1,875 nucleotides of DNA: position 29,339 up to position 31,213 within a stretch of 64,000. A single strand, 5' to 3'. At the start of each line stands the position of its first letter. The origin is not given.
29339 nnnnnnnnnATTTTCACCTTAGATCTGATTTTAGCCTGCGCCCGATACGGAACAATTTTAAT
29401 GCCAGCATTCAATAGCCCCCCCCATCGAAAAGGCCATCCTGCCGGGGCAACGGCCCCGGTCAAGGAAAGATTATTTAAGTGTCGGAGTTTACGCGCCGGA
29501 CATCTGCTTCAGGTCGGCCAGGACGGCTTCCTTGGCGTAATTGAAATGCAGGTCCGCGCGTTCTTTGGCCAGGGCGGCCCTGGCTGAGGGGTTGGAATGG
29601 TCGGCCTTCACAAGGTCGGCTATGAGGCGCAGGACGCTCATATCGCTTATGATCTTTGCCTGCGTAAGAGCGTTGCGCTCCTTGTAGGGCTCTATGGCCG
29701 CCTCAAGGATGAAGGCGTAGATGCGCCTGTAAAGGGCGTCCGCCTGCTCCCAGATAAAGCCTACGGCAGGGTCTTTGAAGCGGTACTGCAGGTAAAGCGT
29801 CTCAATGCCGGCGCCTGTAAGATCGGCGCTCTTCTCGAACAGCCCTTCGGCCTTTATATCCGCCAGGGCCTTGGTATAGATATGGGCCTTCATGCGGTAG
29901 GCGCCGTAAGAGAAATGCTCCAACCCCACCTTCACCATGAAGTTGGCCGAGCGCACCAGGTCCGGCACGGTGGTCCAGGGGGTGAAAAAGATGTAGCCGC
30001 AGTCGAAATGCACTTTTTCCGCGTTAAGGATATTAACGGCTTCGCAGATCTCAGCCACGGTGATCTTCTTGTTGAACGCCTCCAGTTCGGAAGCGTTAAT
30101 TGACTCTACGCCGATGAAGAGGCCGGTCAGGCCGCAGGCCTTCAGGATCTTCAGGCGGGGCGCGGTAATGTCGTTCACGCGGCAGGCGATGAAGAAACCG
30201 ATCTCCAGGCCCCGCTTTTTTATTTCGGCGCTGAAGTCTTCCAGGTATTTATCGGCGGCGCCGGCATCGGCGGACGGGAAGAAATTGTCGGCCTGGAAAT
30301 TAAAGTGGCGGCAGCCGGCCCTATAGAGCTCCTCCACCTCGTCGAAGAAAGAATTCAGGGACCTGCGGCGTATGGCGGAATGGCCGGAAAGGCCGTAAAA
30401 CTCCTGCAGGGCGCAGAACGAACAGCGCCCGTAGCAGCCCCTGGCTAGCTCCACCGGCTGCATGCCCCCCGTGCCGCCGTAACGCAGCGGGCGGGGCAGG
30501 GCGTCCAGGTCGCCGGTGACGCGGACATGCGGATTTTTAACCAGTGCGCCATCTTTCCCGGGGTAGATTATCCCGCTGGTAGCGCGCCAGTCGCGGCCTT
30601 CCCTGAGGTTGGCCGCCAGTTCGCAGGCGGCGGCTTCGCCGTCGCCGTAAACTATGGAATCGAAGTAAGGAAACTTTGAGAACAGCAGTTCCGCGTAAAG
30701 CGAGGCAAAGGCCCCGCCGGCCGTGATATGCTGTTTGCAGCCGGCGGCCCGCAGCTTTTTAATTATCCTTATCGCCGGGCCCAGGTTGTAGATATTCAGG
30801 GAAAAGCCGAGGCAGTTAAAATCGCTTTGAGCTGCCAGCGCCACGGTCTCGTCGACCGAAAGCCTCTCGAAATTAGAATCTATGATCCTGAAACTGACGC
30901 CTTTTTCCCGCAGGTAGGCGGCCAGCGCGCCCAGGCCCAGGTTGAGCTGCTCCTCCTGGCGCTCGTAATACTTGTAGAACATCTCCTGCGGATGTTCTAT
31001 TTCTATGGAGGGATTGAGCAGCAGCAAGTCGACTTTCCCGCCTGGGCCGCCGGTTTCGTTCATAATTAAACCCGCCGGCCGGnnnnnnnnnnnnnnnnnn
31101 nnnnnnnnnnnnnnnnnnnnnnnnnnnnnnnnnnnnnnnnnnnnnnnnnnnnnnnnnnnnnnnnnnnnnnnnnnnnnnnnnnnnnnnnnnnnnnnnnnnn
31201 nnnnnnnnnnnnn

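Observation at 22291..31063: Radical-SAM RiPP-like island: three rSAM enzymes, an RRE-fused S2P protease, an orphan 557-aa protein and four precursor genes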

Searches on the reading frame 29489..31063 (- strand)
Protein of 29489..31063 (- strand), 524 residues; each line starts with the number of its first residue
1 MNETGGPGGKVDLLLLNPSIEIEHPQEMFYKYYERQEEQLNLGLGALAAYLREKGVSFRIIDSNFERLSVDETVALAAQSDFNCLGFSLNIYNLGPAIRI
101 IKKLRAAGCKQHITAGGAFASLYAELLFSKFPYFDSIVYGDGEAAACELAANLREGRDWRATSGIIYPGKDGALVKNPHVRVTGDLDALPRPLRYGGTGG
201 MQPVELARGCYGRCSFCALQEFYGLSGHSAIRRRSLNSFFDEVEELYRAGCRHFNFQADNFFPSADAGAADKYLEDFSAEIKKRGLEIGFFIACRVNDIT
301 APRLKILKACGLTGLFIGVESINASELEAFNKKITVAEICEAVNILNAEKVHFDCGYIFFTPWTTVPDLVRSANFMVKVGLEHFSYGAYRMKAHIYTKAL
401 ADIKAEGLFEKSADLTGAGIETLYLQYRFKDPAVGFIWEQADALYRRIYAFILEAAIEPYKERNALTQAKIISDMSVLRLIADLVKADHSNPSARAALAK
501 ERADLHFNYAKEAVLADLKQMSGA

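Call 3: search_protein_families(library=pfam, proteins=[window:29489-31063:-], max_evalue=0.1)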
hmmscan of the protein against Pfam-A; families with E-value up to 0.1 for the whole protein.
window:29489-31063:- (524 aa): 3 families
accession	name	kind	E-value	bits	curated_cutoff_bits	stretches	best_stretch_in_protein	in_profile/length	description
PF02310.24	B12-binding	-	5.7e-14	52.4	32.1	1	41-149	14-120/121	B12 binding domain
PF04055.27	Radical_SAM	-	8.9e-13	49.2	29.5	1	205-352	2-142/166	Radical SAM superfamily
PF19200.6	MupG_N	-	0.035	14.1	24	1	260-300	145-185/237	6-phospho-N-acetylmuramidase, N-terminal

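Call 4: search_protein_families(library=ncbifam, proteins=[window:29489-31063:-], max_evalue=0.1)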
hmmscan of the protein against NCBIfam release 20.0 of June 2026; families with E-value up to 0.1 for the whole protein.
window:29489-31063:- (524 aa): 24 families
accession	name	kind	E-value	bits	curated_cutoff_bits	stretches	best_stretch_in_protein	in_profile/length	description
NF040542.1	rSAM_RCCLKC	equivalog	4.1e-25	88.8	450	1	74-383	41-354/423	arsinothricin biosynthesis radical SAM protein ArsL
TIGR04367.1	HpnR_B12_rSAM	equivalog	4.4e-20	71.7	650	1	24-345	7-319/490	hopanoid C-3 methylase HpnR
TIGR02026.1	BchE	equivalog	5.6e-20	71.7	481.35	1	44-357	25-343/497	magnesium-protoporphyrin IX monomethyl ester anaerobic oxidative cyclase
NF040546.1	rSAM_CUAEP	equivalog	7e-19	67.9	500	1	42-378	14-340/468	CUAEP/CCAEP-tail radical SAM (seleno)protein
TIGR04072.2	rSAM_ladder_B12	equivalog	1.1e-18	67.1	360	1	97-363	86-333/443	lipid biosynthesis B12-binding/radical SAM protein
TIGR04014.1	B12_SAM_MJ_0865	equivalog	2e-18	66.4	360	1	90-382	49-339/434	methyl-coenzyme M reductase glutamine C-methyltransferase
TIGR03471.1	HpnJ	equivalog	9.5e-17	61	577.6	2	207-428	203-414/472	hopanoid biosynthesis associated radical SAM protein HpnJ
TIGR04013.1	B12_SAM_MJ_1487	hypoth_equivalog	1.9e-16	59.9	251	1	74-380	35-334/382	TIGR04013 family B12-binding domain/radical SAM domain-containing protein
TIGR03975.1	rSAM_ocin_1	subfamily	1.4e-14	53.5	281.85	1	70-335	117-386/606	RiPP maturation radical SAM C-methyltransferase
NF050148.1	rSAM_ApyD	equivalog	4.5e-13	48.5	750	1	41-346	25-333/645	RiPP biosynthesis radical SAM protein ApyD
TIGR04385.1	B12_rSAM_cofa1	equivalog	6.8e-12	45.3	450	1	37-369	16-354/438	B12 lower ligand biosynthesis radical SAM protein BzaD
TIGR04479.1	bcpD_PhpK_rSAM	subfamily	5.4e-11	41.5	600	1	37-352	68-382/504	PhpK family radical SAM P-methyltransferase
TIGR04295.1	B12_rSAM_oligo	hypoth_equivalog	2e-10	39.9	400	1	197-338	196-322/422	TIGR04295 family B12-binding domain-containing radical SAM protein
NF038361.1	rSAM_Sden_1168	equivalog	5.2e-09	35.2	575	1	71-192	130-256/560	Sden_1168 family B12-binding radical SAM P-methyltransferase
NF033712.0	B12_rSAM_KedN5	subfamily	1.9e-08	33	700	1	75-243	56-233/624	KedN5 family methylcobalamin-dependent radical SAM C-methyltransferase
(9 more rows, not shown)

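Call 83: search_solved_structures(query=window:29489-31063:-, max_evalue=0.01)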
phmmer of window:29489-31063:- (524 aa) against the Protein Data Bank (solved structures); distinct sequences matched with E-value up to 0.01: 4.
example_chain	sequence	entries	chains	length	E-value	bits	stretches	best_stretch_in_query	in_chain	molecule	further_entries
5ul2_A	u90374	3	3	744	1e-11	47.3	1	39-363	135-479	OxsB protein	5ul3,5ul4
9ccb_A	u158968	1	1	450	2.9e-09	39.2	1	120-352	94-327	Radical SAM core domain-containing protein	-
7kdx_A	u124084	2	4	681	0.00014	23.8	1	84-296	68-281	Methyltransferase TokK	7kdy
6wte_A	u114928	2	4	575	0.00033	22.5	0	124-179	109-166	B12-binding domain-containing protein | Tryptophan-C2-methyltransferase containing B12-binding domain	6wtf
